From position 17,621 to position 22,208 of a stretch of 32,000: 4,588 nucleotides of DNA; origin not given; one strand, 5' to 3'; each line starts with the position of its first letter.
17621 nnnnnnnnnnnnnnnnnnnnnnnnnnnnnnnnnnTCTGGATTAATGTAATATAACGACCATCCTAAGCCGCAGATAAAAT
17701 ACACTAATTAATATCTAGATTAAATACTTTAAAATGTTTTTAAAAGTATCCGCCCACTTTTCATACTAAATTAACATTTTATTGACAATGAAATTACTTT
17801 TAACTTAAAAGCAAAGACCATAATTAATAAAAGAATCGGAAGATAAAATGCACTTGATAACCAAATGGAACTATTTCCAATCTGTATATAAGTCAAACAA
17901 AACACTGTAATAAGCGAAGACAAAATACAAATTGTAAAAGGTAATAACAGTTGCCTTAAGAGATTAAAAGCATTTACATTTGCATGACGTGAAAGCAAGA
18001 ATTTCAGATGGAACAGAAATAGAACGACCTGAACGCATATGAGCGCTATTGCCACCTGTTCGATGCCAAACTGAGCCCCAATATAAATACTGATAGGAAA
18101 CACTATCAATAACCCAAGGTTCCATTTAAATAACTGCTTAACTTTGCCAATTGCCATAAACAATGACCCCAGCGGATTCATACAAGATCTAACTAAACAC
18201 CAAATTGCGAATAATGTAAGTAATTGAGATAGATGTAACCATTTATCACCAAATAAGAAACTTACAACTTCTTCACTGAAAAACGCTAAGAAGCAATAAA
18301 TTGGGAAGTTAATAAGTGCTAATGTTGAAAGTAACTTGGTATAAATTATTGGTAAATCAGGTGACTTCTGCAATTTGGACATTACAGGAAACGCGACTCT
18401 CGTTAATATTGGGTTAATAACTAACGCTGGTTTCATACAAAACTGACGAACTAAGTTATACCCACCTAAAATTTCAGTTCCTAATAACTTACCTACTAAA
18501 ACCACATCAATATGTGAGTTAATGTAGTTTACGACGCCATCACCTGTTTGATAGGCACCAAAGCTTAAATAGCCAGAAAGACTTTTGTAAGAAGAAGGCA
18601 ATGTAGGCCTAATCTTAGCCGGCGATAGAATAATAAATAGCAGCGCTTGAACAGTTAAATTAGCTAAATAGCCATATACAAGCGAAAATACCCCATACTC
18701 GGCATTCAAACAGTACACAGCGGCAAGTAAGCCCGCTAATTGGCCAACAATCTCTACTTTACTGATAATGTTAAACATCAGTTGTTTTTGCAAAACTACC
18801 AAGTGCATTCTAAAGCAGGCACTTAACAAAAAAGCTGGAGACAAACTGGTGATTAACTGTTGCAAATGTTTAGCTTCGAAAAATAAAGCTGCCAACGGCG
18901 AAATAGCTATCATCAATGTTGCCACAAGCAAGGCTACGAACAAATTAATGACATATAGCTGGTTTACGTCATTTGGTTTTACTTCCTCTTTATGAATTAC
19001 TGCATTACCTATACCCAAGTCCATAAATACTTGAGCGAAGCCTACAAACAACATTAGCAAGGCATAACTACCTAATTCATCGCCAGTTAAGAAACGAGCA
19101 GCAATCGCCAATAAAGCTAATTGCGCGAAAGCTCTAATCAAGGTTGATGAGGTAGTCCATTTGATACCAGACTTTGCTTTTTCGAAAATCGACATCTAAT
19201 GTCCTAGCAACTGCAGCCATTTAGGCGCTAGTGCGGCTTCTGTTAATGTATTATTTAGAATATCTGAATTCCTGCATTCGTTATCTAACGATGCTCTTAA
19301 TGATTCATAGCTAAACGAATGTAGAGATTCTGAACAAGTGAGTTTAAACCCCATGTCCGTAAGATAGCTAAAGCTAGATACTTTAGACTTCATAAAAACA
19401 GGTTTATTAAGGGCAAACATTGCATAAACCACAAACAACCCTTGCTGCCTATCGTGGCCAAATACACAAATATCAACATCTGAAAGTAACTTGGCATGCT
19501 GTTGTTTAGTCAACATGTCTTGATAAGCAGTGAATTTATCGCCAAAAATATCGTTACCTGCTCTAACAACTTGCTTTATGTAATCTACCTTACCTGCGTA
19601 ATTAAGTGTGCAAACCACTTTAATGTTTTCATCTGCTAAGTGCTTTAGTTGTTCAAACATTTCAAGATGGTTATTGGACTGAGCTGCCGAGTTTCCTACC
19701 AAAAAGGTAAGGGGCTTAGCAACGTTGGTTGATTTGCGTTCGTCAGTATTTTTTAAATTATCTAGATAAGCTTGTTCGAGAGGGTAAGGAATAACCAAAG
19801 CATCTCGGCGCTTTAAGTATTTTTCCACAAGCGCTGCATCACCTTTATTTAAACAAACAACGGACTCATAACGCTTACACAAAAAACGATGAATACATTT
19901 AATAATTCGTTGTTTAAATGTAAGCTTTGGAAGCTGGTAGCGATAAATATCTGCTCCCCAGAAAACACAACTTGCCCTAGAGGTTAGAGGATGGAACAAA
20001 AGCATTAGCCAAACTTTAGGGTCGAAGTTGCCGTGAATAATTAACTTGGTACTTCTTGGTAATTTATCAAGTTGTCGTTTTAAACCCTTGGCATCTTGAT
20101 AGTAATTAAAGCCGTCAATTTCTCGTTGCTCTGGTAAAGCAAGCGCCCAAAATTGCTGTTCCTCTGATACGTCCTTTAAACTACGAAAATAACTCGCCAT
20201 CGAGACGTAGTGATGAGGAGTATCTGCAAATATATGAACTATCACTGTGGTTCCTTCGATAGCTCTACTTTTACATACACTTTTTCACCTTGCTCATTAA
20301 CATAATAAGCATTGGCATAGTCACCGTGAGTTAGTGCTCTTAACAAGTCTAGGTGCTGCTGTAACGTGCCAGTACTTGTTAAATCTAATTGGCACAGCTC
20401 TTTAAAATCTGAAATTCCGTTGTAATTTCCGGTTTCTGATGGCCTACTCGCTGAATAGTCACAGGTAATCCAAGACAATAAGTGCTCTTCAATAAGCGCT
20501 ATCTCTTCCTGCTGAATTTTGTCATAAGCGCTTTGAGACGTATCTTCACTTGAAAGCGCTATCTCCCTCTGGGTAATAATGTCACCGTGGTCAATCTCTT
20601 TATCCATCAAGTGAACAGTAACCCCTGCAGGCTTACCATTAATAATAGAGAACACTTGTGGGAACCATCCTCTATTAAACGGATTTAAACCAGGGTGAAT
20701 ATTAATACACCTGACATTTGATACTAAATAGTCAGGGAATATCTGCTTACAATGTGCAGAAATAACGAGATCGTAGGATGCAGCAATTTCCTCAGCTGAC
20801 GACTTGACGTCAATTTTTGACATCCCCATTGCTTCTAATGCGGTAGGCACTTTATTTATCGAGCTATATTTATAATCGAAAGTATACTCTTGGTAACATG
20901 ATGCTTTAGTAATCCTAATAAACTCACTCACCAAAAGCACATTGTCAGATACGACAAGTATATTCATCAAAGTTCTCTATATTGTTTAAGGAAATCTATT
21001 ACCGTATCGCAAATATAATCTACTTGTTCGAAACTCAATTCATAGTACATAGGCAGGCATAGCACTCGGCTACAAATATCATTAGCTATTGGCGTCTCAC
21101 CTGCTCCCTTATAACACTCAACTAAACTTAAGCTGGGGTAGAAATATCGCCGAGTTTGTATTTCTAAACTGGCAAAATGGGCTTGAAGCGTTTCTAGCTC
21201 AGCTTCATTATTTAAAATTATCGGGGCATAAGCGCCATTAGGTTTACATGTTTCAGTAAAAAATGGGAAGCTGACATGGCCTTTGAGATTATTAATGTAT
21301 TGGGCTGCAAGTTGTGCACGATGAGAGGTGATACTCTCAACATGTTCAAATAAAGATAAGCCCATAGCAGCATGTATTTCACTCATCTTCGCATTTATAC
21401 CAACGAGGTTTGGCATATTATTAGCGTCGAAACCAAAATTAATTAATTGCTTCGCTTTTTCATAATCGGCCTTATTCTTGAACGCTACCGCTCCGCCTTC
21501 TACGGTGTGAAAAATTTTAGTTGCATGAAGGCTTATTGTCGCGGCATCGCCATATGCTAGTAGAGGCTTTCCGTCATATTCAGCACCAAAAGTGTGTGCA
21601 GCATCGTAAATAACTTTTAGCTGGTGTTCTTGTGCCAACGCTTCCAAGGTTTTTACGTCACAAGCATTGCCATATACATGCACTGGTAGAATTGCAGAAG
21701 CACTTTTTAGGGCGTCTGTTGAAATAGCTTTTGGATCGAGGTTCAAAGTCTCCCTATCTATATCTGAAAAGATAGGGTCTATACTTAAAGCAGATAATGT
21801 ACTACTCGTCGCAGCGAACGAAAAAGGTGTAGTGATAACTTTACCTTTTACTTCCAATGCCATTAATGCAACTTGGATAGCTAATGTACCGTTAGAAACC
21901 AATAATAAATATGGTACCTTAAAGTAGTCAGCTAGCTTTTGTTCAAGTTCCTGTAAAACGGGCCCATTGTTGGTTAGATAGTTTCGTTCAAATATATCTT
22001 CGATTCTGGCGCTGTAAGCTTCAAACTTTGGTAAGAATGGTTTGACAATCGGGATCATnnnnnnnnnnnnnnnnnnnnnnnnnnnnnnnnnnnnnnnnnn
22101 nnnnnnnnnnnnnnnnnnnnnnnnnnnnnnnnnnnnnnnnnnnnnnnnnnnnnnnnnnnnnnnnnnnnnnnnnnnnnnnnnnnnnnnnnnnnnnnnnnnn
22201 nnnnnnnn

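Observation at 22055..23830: GT-C-like polytopic protein with TPR domain placed directly after the surface-protein gene: candidate protein glycosyltransferase or glycan ligase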

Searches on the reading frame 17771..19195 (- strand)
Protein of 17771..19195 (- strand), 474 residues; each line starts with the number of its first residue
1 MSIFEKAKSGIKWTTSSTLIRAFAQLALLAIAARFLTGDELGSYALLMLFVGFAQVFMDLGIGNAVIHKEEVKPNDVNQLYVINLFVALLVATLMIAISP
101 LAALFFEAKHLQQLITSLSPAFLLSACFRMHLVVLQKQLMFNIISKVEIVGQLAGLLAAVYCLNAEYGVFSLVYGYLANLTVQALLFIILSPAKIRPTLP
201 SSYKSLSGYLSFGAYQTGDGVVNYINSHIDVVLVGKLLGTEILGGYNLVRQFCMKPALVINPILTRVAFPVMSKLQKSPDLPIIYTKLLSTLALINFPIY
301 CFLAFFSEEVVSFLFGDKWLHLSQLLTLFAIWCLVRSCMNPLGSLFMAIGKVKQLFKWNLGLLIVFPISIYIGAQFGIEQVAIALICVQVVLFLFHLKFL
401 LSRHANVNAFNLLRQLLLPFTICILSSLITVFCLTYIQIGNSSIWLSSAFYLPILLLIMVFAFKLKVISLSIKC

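Call 6: search_protein_families(library=pfam, proteins=[window:17771-19195:-], max_evalue=0.01)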
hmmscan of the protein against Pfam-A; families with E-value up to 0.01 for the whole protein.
window:17771-19195:- (474 aa): 2 families
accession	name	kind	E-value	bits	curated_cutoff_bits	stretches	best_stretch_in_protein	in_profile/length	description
PF13440.11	Polysacc_synt_3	-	2.2e-64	218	23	1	32-322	2-291/293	Polysaccharide biosynthesis protein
PF01943.22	Polysacc_synt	-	5.7e-29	101.8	28.2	1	10-276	4-274/274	Polysaccharide biosynthesis protein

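Call 7: search_protein_families(library=ncbifam, proteins=[window:17771-19195:-], max_evalue=0.01)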
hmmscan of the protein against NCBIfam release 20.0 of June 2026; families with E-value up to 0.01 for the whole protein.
window:17771-19195:- (474 aa): 3 families
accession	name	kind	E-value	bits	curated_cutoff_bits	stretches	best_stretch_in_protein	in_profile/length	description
NF007773.0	PRK10459.1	equivalog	7.4e-99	332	273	1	1-469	1-472/492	MOP flippase family protein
NF047674.1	TeichurnBiosyTuaB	equivalog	5.3e-86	289.5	580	1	2-447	3-450/469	teichuronic acid biosynthesis protein TuaB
NF058658.1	Oglyco_Wzx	exception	2.4e-35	122.5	720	1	2-455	5-454/478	O-glycosylation flippase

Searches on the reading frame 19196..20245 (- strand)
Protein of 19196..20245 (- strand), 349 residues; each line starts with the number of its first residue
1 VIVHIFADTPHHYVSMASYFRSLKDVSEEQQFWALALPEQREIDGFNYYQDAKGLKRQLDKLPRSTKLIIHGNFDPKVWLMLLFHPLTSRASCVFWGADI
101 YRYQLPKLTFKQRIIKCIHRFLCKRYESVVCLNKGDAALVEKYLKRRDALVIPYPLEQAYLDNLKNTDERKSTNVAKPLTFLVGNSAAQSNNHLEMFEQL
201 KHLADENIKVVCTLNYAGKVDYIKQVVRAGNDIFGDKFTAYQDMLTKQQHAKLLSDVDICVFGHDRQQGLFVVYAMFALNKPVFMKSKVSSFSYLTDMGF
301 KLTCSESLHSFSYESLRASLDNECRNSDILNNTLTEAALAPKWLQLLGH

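Call 6: search_protein_families(library=pfam, proteins=[window:19196-20245:-], max_evalue=0.01)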
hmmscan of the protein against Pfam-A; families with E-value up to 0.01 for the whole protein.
window:19196-20245:- (349 aa): 1 family
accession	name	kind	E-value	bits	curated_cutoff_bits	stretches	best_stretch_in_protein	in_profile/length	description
PF07429.17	Glyco_transf_56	-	4.2e-27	95.6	25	1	2-288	4-297/358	4-alpha-L-fucosyltransferase glycosyl transferase group 56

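Call 7: search_protein_families(library=ncbifam, proteins=[window:19196-20245:-], max_evalue=0.01)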
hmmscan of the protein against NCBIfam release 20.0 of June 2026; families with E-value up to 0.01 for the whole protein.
window:19196-20245:- (349 aa): 8 families
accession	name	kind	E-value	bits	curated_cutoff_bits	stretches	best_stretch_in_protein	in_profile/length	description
NF002756.0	PRK02797.1-5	equivalog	1.5e-56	191.9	457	1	37-346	45-347/351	TDP-N-acetylfucosamine:lipid II N-acetylfucosaminyltransferase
NF052570.1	ECA_fuco_WecF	equivalog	5.6e-28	98.2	525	1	3-289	4-298/357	TDP-N-acetylfucosamine:lipid II N-acetylfucosaminyltransferase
NF002755.0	PRK02797.1-4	equivalog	5.9e-28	98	543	1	2-309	4-315/357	TDP-N-acetylfucosamine:lipid II N-acetylfucosaminyltransferase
NF002753.0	PRK02797.1-2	equivalog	1.1e-24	87.3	470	1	7-287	10-296/361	TDP-N-acetylfucosamine:lipid II N-acetylfucosaminyltransferase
NF002754.0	PRK02797.1-3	equivalog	1.1e-17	64.1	639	1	7-278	10-285/359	TDP-N-acetylfucosamine:lipid II N-acetylfucosaminyltransferase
NF002752.0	PRK02797.1-1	equivalog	1.5e-17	63.9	754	1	61-282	73-289/359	TDP-N-acetylfucosamine:lipid II N-acetylfucosaminyltransferase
NF005088.0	PRK06522.1-2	subfamily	0.0026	16.9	371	1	192-253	80-139/308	2-dehydropantoate 2-reductase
TIGR00333.1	nrdI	equivalog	0.0096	15.9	74.65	0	213-258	61-106/127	class Ib ribonucleoside-diphosphate reductase assembly flavoprotein NrdI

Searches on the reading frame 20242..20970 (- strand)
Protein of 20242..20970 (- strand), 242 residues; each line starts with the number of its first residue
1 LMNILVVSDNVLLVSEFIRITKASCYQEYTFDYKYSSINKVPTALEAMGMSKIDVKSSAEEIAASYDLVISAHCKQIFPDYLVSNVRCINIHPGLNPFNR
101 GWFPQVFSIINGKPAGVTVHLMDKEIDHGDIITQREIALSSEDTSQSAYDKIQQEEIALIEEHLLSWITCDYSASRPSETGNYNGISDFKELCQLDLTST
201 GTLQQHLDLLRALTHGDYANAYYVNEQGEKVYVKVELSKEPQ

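Call 6: search_protein_families(library=pfam, proteins=[window:20242-20970:-], max_evalue=0.01)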
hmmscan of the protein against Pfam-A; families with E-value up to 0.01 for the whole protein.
window:20242-20970:- (242 aa): 2 families
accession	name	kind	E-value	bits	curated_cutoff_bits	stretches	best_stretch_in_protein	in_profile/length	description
PF18216.6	N_formyltrans_C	-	2e-18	66.2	25.8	1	188-239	1-52/52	N-formyltransferase dimerization C-terminal domain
PF00551.24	Formyl_trans_N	-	5.4e-18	65.8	26.1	1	63-160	77-177/181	Formyl transferase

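Call 7: search_protein_families(library=ncbifam, proteins=[window:20242-20970:-], max_evalue=0.01)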
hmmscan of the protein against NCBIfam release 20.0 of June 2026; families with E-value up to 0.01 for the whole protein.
window:20242-20970:- (242 aa): 7 families
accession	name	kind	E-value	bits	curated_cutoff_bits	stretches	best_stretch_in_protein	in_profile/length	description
NF005755.0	PRK07579.1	equivalog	3.7e-82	275.9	238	1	1-240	1-240/245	dTDP-4-amino-4,6-dideoxyglucose formyltransferase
TIGR00460.1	fmt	equivalog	3.4e-15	56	201.5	1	64-171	78-188/315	methionyl-tRNA formyltransferase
NF005998.1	PRK08125.1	equivalog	3.3e-13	48.9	777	1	66-215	76-226/649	bifunctional UDP-4-amino-4-deoxy-L-arabinose formyltransferase/UDP-glucuronic acid oxidase ArnA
TIGR00639.1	PurN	equivalog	3.5e-13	49.5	150.1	1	61-162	75-179/192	phosphoribosylglycinamide formyltransferase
NF005414.0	PRK06988.1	equivalog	1.1e-12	47.6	316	1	63-233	75-244/311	formyltransferase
NF004684.0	PRK06027.1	subfamily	4e-05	23.4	223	1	64-147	164-250/286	formyltetrahydrofolate deformylase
TIGR00655.1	PurU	equivalog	0.00039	20.1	285.95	1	56-146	150-244/280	formyltetrahydrofolate deformylase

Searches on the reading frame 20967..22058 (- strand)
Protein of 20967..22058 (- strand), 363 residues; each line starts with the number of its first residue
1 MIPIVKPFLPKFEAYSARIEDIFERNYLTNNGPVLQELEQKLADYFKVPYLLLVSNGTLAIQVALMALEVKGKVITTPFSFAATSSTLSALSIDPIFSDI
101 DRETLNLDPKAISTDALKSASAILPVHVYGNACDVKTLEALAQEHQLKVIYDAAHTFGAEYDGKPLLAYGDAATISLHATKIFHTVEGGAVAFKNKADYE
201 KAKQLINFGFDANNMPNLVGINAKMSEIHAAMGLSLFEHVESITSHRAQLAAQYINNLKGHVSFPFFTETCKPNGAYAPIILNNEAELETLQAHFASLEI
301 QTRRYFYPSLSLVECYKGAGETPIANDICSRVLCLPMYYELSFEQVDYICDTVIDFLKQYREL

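Call 6: search_protein_families(library=pfam, proteins=[window:20967-22058:-], max_evalue=0.01)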
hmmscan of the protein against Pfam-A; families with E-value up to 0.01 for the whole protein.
window:20967-22058:- (363 aa): 2 families
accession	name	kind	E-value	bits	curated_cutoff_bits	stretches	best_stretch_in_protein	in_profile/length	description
PF01041.23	DegT_DnrJ_EryC1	-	6e-84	282.7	19.8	1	17-353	9-359/360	DegT/DnrJ/EryC1/StrS aminotransferase family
PF01212.27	Beta_elim_lyase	-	1.7e-05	24.7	27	0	135-253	151-260/288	Beta-eliminating lyase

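Call 7: search_protein_families(library=ncbifam, proteins=[window:20967-22058:-], max_evalue=0.01)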
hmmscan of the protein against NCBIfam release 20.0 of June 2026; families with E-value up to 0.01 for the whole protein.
window:20967-22058:- (363 aa): 12 families
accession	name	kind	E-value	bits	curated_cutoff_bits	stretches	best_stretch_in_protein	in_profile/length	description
TIGR04427.1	PLP_DesI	equivalog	2.7e-72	244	650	1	13-353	32-379/390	dTDP-4-dehydro-6-deoxyglucose aminotransferase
TIGR03588.1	PseC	equivalog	5.7e-56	190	423.5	1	19-356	17-379/380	UDP-4-amino-4,6-dideoxy-N-acetyl-beta-L-altrosamine transaminase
TIGR04181.1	NHT_00031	hypoth_equivalog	5.3e-51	173.6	420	1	14-336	11-357/359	LegC family aminotransferase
NF008687.0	PRK11706.1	equivalog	1.6e-48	165.4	375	1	1-357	1-374/375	dTDP-4-amino-4,6-dideoxygalactose transaminase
TIGR02379.1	ECA_wecE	subfamily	1.7e-36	125.8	434.85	1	2-357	2-375/376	dTDP-4-amino-4,6-dideoxy-D-glucose transaminase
NF008658.2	PRK11658.1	equivalog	7.5e-36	123.6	631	1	17-266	18-279/379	UDP-4-amino-4-deoxy-L-arabinose aminotransferase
NF011936.0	PRK15407.1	equivalog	7.9e-30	103.9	423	2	31-205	63-247/440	lipopolysaccharide biosynthesis protein RfbH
NF000586.1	PRK00011.1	subfamily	0.00012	21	335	1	86-246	122-282/404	serine hydroxymethyltransferase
TIGR00858.1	bioF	equivalog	0.00035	19.4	426.45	1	31-159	64-194/365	8-amino-7-oxononanoate synthase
NF005026.0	PRK06434.1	equivalog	0.0019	17.1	634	1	30-181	61-207/385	cystathionine gamma-lyase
TIGR01977.1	am_tr_V_EF2568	hypoth_equivalog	0.0032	16.5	377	1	30-158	41-179/376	cysteine desulfurase family protein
NF043007.1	CysBLyMetC_Staph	equivalog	0.0097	14.8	700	0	26-183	44-198/378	cystathionine beta-lyase MetC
